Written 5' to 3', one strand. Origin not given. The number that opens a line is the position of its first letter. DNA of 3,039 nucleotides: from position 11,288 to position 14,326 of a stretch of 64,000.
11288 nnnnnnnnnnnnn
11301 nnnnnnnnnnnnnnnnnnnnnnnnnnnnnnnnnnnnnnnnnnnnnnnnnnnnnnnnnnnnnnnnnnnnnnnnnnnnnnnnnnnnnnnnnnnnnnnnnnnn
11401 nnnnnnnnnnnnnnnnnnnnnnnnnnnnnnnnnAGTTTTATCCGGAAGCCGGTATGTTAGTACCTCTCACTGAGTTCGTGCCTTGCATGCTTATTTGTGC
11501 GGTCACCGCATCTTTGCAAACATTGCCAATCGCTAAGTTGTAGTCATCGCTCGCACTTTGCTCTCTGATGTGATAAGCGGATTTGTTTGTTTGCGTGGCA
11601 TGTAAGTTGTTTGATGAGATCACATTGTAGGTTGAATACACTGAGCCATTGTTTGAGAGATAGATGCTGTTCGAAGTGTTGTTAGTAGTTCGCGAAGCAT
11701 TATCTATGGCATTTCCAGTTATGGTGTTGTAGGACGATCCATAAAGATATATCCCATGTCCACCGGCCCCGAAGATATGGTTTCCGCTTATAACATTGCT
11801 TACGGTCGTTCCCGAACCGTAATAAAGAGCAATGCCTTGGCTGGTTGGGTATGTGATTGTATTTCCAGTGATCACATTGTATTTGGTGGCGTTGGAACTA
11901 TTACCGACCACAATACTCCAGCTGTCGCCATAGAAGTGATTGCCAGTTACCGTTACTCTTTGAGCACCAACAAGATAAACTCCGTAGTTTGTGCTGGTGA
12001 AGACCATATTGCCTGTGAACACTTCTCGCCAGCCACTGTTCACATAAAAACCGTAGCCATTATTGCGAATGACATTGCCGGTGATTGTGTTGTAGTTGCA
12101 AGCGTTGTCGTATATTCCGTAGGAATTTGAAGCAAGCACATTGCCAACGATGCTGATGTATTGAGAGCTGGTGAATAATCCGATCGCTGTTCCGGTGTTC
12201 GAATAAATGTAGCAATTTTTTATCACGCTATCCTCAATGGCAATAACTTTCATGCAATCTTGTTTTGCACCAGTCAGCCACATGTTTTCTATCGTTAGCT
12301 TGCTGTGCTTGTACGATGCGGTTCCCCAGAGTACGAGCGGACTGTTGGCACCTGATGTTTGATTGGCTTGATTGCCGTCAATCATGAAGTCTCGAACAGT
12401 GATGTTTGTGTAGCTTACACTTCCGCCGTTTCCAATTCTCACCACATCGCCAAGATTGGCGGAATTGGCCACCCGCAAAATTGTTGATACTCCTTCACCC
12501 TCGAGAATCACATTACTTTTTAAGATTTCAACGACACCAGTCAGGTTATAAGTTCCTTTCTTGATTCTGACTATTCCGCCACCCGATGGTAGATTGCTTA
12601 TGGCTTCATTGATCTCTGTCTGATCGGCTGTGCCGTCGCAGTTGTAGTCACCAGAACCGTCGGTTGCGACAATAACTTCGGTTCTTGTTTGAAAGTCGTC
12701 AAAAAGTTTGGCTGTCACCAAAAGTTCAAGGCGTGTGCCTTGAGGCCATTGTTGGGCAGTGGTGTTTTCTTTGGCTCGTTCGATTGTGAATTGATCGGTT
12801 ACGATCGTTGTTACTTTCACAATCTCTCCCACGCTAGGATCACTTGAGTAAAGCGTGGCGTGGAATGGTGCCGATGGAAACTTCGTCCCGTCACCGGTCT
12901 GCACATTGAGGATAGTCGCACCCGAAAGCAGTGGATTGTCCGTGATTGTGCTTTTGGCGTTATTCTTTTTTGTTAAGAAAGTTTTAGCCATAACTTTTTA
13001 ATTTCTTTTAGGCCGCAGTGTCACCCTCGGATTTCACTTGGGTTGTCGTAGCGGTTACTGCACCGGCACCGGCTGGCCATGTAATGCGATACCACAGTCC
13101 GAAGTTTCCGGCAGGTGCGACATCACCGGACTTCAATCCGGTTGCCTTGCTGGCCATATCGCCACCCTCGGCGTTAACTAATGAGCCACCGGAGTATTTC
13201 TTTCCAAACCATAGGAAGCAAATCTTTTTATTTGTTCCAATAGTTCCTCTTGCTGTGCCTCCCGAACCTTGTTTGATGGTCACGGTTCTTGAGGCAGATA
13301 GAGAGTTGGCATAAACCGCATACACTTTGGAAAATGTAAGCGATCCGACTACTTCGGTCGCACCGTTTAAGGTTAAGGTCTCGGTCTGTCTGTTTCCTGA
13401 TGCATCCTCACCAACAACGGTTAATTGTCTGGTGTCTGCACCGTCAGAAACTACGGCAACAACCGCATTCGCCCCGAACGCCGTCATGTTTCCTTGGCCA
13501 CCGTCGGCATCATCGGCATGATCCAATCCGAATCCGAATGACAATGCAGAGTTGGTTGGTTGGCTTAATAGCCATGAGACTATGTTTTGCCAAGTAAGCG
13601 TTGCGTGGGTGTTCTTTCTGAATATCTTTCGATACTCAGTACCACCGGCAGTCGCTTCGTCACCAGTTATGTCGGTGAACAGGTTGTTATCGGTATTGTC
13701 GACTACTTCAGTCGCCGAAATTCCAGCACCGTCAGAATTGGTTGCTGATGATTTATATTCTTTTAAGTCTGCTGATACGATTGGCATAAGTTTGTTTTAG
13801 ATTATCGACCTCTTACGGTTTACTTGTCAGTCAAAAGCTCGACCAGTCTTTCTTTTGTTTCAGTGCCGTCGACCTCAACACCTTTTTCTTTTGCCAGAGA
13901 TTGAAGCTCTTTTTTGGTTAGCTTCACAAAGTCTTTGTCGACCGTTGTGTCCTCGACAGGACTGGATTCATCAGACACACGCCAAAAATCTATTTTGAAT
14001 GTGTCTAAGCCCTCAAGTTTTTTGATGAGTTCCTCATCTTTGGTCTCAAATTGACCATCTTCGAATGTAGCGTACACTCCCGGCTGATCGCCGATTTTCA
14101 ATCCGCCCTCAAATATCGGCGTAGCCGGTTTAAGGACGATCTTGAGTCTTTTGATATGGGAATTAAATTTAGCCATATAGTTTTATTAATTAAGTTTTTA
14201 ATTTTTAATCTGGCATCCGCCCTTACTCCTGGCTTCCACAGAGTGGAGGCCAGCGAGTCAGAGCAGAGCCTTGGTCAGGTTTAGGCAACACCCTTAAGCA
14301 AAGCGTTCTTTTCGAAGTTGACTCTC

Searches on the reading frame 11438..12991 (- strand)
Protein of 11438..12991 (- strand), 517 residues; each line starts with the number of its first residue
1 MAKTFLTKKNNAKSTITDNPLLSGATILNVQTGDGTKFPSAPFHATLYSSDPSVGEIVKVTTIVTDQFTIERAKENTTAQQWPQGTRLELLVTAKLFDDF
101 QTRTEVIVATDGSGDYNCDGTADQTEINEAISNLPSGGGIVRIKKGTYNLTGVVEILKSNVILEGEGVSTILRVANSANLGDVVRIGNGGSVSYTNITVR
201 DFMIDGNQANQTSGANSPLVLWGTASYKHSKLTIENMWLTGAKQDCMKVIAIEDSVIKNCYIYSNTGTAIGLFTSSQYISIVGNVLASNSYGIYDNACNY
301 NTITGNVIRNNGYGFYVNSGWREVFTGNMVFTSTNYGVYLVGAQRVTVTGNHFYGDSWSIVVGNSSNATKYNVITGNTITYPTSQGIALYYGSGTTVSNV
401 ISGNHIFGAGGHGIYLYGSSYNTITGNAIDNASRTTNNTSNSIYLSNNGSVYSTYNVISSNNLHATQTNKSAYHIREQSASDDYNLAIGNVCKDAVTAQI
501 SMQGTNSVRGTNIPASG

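Call 7: search_protein_families(library=pfam, proteins=[window:11438-12991:-], max_evalue=0.01)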
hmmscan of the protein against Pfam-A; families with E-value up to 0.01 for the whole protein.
window:11438-12991:- (517 aa): 2 families
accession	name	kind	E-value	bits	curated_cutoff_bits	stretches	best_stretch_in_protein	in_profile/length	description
PF13229.12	Beta_helix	-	2.9e-27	95.7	25.9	3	256-399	12-155/158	Right handed beta helix region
PF05048.19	NosD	-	7.9e-20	71.6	23.6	2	244-392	16-159/212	Periplasmic copper-binding protein (NosD)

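Call 8: search_protein_families(library=phrogs, proteins=[window:11438-12991:-], max_evalue=0.01)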
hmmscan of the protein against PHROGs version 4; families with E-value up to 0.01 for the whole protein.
window:11438-12991:- (517 aa): 4 families
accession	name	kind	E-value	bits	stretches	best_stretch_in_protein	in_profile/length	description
phrog_6427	-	unknown function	5.3e-15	55.9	1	9-116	7-121/675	-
phrog_8469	-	tail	1.4e-12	48.5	1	9-109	6-108/303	tail fiber protein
phrog_30299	-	tail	6.4e-09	36.2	1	8-236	5-233/425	tail fiber protein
phrog_7458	-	tail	1.6e-06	27.7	1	203-357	562-715/732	tail spike protein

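Call 94: search_solved_structures(query=window:11438-12991:-, max_evalue=0.1)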
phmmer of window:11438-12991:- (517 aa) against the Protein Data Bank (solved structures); distinct sequences matched with E-value up to 0.1: 2.
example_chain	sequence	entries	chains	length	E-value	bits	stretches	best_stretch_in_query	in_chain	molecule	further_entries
8jov_1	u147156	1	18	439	4.3e-07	32.3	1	9-123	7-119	Putative tail fiber protein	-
7o0y_A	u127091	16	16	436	0.0074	18.3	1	266-442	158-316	Probable ABC transporter binding protein NosD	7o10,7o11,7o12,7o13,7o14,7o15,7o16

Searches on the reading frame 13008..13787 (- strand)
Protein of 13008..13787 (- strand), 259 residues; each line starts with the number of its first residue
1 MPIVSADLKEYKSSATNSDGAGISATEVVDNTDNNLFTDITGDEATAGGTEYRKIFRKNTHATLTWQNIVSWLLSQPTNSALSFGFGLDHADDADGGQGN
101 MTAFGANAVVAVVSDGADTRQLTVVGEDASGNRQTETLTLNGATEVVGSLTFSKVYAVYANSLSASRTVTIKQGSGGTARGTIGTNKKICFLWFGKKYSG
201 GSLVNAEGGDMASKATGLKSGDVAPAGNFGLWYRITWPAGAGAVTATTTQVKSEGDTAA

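Call 7: search_protein_families(library=pfam, proteins=[window:13008-13787:-], max_evalue=0.01)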
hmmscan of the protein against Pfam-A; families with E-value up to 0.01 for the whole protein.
window:13008-13787:- (259 aa): 0 families

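Call 8: search_protein_families(library=phrogs, proteins=[window:13008-13787:-], max_evalue=0.01)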
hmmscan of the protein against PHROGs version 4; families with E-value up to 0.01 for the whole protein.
window:13008-13787:- (259 aa): 3 families
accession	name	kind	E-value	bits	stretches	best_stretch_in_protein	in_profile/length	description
phrog_13135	-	unknown function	1e-14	56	1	16-89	31-104/182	-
phrog_6128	-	unknown function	3.3e-05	22.8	1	1-79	1-83/1200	-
phrog_8198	-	unknown function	0.0032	17.8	1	112-184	92-164/262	-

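Call 81: search_protein_families(library=ncbifam, proteins=[window:13008-13787:-], max_evalue=0.00001)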
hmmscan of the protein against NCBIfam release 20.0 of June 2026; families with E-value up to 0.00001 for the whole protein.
window:13008-13787:- (259 aa): 0 families

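Call 97: search_solved_structures(query=window:13008-13787:-, max_evalue=1)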
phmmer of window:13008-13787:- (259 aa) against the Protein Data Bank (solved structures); distinct sequences matched with E-value up to 1: 12.
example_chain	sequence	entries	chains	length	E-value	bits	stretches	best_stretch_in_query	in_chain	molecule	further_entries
8eds_A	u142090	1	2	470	0.27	14.3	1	85-211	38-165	Pyruvate kinase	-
8edq_A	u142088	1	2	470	0.32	14.1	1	85-211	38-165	Pyruvate kinase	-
4yng_A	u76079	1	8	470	0.32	14.1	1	85-211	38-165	Pyruvate kinase I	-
8edt_A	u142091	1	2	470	0.32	14.1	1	85-211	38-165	Pyruvate kinase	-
1e0t_A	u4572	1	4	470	0.32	14.1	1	85-211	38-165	Pyruvate kinase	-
8eq0_B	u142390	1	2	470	0.32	14.1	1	85-211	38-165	Pyruvate kinase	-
1pky_A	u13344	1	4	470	0.32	14.1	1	85-211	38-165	PYRUVATE KINASE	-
1e0u_A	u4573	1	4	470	0.32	14.1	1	85-211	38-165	Pyruvate kinase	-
8eq3_A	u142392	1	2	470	0.32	14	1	85-211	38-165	Pyruvate kinase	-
8eq1_A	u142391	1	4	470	0.32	14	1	85-211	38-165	Pyruvate kinase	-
8edr_A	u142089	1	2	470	0.34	14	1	85-211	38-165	Pyruvate kinase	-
8eu4_A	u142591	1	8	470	0.35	13.9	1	85-211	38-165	Pyruvate kinase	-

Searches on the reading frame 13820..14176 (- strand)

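Call 7: search_protein_families(library=pfam, proteins=[window:13820-14176:-], max_evalue=0.01)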
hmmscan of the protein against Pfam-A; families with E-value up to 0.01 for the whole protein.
window:13820-14176:- (118 aa): 1 family
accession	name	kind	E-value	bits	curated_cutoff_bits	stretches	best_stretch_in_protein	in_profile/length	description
PF02037.33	SAP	-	0.0046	17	23.9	1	82-116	1-33/37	SAP domain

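Call 8: search_protein_families(library=phrogs, proteins=[window:13820-14176:-], max_evalue=0.01)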
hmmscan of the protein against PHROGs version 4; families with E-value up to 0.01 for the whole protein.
window:13820-14176:- (118 aa): 7 families
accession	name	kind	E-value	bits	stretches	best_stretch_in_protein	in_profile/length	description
phrog_2724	-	unknown function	4.4e-08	34.5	1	67-117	30-80/83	-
phrog_3281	-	DNA, RNA and nucleotide metabolism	1.3e-07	32.9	1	57-116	53-101/107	endonuclease VII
phrog_2250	-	unknown function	4.6e-06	27.7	1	70-117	115-162/168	-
phrog_390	-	transcription regulation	0.00037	21.9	1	79-116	57-94/97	Arc-like repressor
phrog_1539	-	transcription regulation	0.00095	20.5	1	74-116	49-91/96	Arc-like repressor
phrog_25024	-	unknown function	0.0019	19.3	1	80-117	57-94/95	-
phrog_10541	-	unknown function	0.002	19.3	1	37-111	24-96/108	-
